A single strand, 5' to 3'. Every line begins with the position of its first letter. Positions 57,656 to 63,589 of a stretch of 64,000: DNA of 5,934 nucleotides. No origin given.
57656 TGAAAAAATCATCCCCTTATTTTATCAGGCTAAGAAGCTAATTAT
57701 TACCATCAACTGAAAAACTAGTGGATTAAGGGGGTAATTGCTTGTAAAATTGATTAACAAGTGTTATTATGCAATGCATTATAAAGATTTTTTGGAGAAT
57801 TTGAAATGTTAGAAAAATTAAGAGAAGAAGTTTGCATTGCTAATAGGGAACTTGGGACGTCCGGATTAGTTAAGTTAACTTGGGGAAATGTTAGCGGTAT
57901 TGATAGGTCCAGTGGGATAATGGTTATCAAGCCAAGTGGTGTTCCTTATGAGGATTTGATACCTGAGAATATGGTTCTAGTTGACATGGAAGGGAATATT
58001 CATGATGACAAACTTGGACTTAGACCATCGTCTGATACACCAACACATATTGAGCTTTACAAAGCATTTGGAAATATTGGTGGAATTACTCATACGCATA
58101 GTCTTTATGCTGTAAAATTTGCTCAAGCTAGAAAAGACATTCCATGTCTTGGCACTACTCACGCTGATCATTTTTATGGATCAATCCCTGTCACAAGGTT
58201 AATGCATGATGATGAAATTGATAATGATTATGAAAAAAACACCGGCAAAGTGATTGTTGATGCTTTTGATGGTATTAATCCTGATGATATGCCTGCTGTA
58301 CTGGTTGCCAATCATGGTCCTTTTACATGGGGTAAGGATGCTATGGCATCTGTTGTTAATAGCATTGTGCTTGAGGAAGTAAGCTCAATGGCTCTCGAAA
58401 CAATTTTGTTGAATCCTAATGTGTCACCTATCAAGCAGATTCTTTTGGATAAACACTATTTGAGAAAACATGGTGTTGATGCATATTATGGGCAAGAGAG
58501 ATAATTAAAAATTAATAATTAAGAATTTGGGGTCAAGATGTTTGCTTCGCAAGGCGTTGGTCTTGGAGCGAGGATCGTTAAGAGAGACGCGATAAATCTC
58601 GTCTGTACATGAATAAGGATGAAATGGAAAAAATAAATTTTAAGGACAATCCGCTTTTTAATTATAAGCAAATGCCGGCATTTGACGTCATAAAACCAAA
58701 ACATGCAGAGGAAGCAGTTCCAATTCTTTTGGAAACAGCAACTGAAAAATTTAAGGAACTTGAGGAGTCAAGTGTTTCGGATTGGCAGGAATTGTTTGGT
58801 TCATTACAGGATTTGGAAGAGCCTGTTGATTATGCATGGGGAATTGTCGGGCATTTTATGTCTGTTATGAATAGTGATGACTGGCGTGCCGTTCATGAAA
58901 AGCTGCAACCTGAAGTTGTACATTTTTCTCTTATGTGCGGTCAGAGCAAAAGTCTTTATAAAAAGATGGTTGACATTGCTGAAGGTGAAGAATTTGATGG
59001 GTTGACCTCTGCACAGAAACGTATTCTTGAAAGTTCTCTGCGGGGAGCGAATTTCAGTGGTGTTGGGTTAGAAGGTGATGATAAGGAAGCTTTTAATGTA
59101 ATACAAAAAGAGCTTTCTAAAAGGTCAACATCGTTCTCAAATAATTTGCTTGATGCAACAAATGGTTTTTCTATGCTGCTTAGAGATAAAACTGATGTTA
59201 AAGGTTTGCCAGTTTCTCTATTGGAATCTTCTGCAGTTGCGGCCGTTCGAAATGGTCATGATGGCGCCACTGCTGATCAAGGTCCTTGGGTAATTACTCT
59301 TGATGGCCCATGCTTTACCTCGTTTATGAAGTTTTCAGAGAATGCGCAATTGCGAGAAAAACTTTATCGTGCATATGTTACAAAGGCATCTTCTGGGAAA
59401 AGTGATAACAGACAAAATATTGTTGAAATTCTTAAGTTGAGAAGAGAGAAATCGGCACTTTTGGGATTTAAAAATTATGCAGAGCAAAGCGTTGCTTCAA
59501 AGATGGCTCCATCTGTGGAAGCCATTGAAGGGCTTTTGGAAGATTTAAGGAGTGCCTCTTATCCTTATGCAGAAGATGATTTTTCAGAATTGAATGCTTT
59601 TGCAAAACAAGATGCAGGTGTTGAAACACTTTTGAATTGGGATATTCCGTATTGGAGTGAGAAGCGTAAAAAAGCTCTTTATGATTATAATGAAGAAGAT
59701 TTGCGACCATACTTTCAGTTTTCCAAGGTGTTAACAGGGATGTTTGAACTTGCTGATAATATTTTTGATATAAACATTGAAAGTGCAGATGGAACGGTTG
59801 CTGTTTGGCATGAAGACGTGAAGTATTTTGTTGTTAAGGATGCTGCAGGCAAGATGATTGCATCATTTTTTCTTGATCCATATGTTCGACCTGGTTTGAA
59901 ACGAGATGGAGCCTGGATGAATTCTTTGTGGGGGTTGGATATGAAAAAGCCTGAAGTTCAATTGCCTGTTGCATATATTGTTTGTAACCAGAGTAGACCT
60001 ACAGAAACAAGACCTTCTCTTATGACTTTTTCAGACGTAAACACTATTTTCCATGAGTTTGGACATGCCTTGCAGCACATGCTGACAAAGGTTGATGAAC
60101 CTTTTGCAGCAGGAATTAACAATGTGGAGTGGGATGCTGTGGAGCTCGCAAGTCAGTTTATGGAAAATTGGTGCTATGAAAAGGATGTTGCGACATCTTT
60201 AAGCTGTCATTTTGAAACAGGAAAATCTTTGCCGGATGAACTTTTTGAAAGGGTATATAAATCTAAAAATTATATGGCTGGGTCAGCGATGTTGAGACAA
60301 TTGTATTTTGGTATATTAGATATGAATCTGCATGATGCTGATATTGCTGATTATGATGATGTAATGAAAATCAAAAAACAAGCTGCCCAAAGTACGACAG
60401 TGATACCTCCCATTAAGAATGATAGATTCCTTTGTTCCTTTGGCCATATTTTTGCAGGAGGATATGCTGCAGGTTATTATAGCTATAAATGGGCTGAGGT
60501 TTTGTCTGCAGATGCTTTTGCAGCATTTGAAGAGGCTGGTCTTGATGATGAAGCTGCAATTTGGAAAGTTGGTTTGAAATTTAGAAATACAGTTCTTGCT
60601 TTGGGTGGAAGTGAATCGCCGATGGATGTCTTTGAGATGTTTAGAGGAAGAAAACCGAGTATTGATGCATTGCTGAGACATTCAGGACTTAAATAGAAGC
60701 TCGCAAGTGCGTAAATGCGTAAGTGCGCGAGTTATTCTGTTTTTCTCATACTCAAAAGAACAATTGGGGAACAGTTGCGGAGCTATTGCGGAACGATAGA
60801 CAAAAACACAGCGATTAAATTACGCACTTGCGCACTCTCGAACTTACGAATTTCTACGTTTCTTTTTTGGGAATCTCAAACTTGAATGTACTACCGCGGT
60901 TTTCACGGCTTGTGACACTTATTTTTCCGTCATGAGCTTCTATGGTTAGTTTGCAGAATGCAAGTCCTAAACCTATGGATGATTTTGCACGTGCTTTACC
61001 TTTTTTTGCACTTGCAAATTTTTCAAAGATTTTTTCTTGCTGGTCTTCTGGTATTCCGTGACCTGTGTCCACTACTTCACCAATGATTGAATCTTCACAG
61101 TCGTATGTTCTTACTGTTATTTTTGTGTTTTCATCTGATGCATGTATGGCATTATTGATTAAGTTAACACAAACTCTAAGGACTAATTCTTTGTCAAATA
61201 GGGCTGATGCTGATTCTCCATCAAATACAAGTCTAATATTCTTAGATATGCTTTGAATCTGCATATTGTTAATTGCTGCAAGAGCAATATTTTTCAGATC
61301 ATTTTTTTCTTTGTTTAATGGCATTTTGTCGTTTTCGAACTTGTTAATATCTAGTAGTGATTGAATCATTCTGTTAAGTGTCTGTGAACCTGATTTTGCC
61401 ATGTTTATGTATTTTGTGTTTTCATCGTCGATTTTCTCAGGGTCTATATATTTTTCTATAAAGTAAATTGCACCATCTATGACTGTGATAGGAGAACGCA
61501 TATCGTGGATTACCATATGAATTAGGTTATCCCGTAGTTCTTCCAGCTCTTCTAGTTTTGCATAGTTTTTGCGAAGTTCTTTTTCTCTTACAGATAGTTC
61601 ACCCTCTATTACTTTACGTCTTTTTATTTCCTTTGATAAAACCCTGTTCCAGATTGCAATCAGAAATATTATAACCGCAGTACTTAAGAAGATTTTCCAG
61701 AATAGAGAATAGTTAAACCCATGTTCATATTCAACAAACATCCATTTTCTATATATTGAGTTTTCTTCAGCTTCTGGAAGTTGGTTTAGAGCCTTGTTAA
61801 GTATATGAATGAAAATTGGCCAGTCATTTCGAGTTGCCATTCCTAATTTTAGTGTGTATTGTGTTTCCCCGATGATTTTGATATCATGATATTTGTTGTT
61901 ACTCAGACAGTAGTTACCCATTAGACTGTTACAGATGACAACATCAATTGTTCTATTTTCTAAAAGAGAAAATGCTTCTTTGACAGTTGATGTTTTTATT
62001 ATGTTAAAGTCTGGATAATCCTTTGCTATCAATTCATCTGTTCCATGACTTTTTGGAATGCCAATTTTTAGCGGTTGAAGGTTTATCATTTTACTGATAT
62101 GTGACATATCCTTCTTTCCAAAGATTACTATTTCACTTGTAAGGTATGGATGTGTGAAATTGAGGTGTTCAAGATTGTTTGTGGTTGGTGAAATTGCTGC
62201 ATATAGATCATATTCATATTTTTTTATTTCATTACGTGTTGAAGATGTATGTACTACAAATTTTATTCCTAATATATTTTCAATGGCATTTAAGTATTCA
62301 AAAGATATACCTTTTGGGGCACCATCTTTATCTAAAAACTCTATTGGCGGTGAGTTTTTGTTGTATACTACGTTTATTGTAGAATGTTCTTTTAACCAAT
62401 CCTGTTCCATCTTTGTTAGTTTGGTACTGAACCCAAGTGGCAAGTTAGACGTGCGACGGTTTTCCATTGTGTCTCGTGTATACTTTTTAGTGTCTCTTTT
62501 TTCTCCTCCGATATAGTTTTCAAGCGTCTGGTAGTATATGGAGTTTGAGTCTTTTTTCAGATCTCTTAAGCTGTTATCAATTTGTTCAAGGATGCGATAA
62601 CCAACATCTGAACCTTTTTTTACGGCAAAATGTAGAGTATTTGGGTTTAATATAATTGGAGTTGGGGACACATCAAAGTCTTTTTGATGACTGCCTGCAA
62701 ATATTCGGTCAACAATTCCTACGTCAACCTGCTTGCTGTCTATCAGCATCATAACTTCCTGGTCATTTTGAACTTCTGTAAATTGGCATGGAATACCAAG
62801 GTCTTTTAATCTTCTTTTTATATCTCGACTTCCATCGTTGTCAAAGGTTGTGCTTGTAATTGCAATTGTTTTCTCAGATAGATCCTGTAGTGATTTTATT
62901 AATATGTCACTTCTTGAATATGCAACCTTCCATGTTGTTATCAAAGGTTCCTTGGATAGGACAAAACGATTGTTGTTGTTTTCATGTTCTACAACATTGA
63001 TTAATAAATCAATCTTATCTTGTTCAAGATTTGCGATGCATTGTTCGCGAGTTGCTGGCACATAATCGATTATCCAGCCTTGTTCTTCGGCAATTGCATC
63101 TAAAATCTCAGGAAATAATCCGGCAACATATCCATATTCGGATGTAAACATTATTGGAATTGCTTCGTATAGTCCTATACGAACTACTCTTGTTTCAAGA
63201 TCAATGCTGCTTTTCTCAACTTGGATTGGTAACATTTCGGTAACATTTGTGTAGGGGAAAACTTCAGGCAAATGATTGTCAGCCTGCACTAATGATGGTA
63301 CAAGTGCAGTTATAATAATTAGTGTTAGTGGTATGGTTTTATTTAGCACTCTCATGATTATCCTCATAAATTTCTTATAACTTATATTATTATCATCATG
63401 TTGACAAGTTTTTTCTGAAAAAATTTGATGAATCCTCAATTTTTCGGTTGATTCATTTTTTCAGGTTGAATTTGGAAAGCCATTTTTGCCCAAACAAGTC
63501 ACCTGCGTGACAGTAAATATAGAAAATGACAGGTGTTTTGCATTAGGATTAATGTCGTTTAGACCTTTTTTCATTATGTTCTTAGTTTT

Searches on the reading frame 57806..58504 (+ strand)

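Call 94: search_protein_families(library=pfam, proteins=[window:57806-58504:+], max_evalue=0.00001)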
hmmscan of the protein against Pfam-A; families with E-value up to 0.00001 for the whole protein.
window:57806-58504:+ (232 aa): 1 family
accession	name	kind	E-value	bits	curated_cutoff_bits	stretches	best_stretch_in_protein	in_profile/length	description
PF00596.27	Aldolase_II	-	8.7e-47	159.8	22.2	1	7-196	1-182/183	Class II Aldolase and Adducin N-terminal domain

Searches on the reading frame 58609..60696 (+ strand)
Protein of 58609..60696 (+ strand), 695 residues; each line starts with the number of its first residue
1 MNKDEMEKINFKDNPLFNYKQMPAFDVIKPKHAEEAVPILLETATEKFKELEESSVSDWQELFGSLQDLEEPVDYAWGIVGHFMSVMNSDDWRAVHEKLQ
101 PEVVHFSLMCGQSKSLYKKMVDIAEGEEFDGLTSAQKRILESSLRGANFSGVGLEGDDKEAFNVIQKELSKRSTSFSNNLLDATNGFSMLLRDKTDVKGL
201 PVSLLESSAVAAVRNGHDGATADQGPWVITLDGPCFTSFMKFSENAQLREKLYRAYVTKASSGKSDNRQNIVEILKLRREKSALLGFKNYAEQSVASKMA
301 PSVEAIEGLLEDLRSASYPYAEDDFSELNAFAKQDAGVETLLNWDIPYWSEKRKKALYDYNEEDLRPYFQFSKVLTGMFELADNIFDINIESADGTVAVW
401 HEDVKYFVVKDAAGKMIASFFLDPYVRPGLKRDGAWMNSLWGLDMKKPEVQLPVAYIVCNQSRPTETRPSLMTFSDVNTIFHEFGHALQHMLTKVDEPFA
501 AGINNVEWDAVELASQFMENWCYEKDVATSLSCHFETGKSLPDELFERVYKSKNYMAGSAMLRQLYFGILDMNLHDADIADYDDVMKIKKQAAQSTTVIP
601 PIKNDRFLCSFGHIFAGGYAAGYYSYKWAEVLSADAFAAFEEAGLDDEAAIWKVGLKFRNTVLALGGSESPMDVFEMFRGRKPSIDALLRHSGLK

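Call 94: search_protein_families(library=pfam, proteins=[window:58609-60696:+], max_evalue=0.00001)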
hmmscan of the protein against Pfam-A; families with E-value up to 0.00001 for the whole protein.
window:58609-60696:+ (695 aa): 2 families
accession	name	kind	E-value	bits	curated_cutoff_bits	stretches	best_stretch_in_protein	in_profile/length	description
PF01432.26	Peptidase_M3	-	2.4e-135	452.9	27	1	239-693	1-456/457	Peptidase family M3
PF19310.4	TOP_N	-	2.8e-33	114.8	27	1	40-159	4-123/123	Neurolysin/Thimet oligopeptidase, N-terminal domain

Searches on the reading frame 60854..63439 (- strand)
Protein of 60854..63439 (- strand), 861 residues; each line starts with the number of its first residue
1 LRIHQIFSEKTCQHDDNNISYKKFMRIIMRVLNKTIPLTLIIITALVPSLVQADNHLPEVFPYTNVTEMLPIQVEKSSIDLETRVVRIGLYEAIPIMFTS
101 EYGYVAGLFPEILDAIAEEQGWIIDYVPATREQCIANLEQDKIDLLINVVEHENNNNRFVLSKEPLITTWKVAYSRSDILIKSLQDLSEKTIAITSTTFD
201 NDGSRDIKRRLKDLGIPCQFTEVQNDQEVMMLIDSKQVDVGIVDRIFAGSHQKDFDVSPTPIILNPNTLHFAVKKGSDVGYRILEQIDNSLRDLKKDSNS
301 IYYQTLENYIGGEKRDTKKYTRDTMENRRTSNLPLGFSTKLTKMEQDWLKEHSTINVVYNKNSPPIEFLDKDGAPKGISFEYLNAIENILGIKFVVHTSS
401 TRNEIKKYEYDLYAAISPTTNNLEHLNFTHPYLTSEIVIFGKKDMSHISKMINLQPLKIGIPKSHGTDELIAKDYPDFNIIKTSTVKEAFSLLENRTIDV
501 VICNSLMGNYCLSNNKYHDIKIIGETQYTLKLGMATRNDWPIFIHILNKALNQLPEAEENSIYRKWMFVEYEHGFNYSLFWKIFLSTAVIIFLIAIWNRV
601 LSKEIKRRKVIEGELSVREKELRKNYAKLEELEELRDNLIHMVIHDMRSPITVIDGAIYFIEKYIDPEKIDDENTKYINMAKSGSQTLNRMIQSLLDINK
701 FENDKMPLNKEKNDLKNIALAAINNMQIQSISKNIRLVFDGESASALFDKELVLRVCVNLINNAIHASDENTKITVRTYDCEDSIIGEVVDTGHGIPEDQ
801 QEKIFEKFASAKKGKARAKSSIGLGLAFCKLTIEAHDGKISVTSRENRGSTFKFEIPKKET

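Call 94: search_protein_families(library=pfam, proteins=[window:60854-63439:-], max_evalue=0.00001)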
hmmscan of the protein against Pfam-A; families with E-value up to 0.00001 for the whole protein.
window:60854-63439:- (861 aa): 4 families
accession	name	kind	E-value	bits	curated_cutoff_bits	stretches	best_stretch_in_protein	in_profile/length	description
PF00497.25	SBP_bac_3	-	2.5e-28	98.9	26.4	2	355-567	1-130/132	Bacterial extracellular solute-binding proteins, family 3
PF02518.31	HATPase_c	-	1.8e-22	80.3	26.4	1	749-859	2-110/111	Histidine kinase-, DNA gyrase B-, and HSP90-like ATPase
PF00512.31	HisKA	-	4.3e-07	30.3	26.9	1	636-703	2-65/66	His Kinase A (phospho-acceptor) domain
PF13589.12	HATPase_c_3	-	1.5e-06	28.7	25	1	756-846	6-94/137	Histidine kinase-, DNA gyrase B-, and HSP90-like ATPase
